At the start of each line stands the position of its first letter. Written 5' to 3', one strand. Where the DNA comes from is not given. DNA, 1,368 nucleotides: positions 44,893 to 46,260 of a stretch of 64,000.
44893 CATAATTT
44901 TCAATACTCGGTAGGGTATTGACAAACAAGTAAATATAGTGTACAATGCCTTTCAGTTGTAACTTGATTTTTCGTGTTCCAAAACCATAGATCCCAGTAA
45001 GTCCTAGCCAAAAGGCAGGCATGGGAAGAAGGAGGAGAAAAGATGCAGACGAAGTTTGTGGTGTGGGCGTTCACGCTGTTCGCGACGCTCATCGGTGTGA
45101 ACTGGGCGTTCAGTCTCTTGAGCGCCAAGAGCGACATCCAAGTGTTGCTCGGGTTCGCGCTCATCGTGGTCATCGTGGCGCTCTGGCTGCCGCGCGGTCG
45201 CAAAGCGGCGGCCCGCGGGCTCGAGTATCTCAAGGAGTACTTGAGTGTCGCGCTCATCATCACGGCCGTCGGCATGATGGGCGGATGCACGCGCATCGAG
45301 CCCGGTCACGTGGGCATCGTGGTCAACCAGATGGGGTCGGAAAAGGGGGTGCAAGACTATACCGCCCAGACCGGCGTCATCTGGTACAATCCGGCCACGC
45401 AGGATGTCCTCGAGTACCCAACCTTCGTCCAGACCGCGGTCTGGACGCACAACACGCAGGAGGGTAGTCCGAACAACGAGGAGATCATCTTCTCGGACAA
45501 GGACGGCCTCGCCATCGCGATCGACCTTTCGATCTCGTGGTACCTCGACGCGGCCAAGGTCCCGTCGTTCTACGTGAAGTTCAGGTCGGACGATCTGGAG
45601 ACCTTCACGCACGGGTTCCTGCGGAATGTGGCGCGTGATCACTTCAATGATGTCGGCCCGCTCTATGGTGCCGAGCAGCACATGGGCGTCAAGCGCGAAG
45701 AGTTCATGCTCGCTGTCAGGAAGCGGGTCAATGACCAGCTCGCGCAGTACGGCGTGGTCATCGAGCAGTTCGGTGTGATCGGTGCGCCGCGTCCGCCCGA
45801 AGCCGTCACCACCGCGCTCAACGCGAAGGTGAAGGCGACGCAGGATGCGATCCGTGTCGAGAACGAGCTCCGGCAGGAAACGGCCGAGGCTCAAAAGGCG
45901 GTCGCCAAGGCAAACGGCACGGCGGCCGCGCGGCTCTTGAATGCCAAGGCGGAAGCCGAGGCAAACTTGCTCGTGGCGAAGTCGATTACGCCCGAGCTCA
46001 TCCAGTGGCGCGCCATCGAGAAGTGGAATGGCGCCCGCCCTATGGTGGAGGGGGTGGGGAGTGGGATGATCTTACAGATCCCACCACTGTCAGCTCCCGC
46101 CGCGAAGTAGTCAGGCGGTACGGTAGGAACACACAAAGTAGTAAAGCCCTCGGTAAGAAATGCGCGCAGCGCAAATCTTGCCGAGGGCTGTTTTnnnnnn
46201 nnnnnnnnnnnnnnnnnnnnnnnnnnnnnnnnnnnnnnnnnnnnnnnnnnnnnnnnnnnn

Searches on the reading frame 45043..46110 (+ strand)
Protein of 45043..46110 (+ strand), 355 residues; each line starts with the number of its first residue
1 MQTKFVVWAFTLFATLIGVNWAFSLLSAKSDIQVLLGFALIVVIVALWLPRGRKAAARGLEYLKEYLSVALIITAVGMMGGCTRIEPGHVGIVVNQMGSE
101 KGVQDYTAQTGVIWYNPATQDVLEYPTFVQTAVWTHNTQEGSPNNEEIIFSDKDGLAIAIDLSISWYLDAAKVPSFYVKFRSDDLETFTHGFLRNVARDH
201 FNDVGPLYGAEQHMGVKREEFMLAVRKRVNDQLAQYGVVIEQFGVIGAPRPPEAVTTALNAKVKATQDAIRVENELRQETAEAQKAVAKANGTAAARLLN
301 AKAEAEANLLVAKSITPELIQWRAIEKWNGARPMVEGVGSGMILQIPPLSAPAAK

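Call 35: search_protein_families(library=pfam, proteins=[window:45043-46110:+], max_evalue=0.00001)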
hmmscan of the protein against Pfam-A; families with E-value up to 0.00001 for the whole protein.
window:45043-46110:+ (355 aa): 1 family
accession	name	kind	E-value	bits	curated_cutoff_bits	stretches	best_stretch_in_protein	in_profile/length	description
PF01145.31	Band_7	-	8.9e-25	88.2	23.6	1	84-284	2-175/176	SPFH domain / Band 7 family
